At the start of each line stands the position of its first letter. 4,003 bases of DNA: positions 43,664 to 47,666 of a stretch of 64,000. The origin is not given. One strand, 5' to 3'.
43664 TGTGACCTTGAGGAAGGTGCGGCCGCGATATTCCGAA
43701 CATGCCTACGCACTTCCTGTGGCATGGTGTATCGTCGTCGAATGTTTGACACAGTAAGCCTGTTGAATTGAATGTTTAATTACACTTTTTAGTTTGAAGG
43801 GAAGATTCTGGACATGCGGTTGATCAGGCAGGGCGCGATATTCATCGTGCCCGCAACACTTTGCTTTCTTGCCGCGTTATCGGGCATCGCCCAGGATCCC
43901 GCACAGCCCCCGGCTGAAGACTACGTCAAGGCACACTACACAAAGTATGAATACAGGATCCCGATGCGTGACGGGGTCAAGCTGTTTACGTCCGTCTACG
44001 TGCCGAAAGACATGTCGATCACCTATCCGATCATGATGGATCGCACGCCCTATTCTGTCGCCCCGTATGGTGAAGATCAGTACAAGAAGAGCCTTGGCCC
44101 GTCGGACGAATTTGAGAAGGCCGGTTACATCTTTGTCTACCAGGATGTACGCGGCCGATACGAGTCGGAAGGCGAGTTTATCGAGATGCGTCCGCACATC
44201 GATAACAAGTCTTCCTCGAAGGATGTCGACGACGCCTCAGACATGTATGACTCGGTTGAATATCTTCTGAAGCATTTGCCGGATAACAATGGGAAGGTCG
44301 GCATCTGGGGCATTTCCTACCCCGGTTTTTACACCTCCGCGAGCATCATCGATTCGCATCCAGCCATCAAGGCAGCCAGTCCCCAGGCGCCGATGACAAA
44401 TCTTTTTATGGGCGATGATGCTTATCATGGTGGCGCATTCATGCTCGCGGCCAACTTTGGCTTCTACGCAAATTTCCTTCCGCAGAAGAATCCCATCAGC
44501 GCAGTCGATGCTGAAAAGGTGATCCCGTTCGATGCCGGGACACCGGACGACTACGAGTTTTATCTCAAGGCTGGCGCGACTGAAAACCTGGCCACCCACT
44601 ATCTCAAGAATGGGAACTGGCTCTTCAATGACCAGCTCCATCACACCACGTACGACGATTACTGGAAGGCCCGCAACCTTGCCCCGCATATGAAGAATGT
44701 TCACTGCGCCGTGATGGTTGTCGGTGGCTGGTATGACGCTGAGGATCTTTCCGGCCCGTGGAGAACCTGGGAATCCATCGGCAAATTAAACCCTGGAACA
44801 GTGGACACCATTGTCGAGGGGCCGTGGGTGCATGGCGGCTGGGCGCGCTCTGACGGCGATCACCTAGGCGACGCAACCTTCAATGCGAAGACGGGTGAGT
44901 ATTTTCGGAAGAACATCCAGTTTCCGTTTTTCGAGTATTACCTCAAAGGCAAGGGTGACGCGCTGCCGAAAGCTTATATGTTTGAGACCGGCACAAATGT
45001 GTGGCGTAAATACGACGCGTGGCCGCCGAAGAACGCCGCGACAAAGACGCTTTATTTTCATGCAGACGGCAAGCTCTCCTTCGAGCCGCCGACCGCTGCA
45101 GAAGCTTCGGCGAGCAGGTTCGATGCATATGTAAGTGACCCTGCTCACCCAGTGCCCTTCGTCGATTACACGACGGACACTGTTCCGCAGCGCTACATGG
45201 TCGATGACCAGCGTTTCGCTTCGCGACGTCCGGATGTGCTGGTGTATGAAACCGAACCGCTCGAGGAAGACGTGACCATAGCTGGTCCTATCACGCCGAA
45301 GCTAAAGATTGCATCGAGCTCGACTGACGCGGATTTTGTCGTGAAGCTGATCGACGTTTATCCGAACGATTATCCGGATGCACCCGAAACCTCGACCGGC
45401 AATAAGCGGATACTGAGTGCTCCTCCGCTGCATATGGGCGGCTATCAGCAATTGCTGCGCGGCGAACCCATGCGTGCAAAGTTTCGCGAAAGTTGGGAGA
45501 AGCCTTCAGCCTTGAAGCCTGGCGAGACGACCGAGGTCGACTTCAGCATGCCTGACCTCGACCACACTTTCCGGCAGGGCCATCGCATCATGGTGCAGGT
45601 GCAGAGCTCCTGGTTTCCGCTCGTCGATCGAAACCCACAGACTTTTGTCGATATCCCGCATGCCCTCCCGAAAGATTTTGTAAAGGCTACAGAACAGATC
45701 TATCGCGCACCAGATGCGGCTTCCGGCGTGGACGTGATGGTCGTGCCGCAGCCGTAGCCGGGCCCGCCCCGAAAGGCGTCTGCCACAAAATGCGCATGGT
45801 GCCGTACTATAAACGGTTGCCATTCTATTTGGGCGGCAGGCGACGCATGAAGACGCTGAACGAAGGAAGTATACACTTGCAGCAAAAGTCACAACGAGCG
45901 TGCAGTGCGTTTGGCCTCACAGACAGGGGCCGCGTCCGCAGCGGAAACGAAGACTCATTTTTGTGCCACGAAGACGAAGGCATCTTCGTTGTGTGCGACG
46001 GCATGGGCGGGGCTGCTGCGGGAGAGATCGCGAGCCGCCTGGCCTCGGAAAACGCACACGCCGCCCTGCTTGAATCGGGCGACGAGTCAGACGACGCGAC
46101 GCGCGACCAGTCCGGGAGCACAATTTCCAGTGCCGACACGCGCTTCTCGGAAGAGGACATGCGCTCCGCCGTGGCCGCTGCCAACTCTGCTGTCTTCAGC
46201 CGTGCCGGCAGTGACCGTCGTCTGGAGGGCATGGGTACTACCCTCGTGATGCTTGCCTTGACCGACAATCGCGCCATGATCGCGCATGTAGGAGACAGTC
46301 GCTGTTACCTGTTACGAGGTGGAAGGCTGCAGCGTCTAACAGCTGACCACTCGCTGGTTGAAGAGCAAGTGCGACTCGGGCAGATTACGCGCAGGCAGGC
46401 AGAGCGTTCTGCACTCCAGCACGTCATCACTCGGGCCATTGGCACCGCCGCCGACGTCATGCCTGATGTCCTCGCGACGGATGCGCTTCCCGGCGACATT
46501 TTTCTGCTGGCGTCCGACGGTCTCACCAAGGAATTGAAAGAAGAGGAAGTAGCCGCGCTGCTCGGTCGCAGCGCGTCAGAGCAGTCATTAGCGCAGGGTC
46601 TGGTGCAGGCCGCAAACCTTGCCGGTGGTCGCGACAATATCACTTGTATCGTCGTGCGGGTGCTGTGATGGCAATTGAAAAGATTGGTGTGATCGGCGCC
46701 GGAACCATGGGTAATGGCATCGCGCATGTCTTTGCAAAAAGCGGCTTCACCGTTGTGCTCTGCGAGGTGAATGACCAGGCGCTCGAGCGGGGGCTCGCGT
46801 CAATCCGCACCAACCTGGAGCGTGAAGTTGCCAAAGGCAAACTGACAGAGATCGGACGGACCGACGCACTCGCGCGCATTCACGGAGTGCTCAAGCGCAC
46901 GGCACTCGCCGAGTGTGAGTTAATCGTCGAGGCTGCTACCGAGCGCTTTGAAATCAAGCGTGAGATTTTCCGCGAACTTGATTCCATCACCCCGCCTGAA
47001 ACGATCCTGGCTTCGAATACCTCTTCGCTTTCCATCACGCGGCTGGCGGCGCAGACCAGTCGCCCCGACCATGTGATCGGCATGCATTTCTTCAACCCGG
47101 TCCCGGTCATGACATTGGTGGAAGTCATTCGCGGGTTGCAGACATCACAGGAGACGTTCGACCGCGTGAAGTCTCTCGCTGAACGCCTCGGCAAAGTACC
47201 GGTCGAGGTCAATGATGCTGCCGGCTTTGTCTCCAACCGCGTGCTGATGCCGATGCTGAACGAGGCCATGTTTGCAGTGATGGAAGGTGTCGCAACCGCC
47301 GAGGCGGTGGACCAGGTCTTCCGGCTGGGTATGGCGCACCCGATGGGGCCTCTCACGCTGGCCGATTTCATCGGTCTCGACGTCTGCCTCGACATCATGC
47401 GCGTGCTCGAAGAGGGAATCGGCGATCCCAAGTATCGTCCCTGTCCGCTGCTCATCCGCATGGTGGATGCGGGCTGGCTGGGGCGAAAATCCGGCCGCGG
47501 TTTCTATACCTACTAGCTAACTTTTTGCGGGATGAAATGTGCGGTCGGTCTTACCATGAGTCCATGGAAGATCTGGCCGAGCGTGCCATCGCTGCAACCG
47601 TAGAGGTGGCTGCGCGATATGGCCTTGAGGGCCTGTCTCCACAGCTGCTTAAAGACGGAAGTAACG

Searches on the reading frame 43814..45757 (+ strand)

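Call 22: search_protein_families(library=pfam, proteins=[window:43814-45757:+], max_evalue=0.00001)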
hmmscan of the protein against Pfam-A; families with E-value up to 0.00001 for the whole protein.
window:43814-45757:+ (647 aa): 3 families
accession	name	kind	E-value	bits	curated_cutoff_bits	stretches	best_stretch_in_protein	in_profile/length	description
PF02129.25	Peptidase_S15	-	2.2e-48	165.7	23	1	53-341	1-261/262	X-Pro dipeptidyl-peptidase (S15 family)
PF08530.16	PepX_C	-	2.3e-34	119.7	22.5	1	382-610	4-190/217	X-Pro dipeptidyl-peptidase C-terminal non-catalytic domain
PF00326.27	Peptidase_S9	-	3e-06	27.3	22.6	0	102-201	12-105/213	Prolyl oligopeptidase family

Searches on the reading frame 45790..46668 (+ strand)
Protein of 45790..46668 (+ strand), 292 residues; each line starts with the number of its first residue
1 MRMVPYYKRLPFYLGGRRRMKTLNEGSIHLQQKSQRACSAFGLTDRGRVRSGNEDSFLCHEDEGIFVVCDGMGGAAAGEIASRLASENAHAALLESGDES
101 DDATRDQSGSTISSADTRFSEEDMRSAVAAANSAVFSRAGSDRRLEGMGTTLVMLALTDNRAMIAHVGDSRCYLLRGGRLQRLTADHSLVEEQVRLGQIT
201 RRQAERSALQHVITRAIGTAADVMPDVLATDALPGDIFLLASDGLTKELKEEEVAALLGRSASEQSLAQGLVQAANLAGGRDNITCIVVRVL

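Call 22: search_protein_families(library=pfam, proteins=[window:45790-46668:+], max_evalue=0.00001)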
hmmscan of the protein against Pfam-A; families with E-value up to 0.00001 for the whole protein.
window:45790-46668:+ (292 aa): 2 families
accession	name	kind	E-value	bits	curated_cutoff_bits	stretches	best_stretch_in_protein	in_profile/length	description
PF13672.11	PP2C_2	-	8.4e-14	52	24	1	51-259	10-189/209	Protein phosphatase 2C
PF00481.26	PP2C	-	8.9e-14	52.2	20.3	1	58-284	29-255/255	Protein phosphatase 2C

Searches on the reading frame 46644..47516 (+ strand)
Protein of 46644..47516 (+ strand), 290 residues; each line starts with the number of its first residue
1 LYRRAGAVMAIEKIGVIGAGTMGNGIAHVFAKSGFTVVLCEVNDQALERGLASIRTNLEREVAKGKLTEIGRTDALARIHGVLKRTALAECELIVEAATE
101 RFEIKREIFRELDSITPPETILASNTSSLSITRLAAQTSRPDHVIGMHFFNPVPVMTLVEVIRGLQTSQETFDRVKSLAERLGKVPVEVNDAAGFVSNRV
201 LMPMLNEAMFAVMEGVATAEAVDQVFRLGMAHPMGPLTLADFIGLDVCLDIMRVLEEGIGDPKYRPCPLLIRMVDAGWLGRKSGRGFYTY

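Call 22: search_protein_families(library=pfam, proteins=[window:46644-47516:+], max_evalue=0.00001)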
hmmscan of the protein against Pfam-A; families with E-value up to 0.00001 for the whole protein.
window:46644-47516:+ (290 aa): 2 families
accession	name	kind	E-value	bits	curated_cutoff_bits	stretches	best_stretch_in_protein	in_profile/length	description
PF02737.24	3HCDH_N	-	1e-66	224.7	22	1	13-191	1-179/180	3-hydroxyacyl-CoA dehydrogenase, NAD binding domain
PF00725.27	3HCDH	-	1.2e-35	122.3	22.1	1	194-290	1-97/97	3-hydroxyacyl-CoA dehydrogenase, C-terminal domain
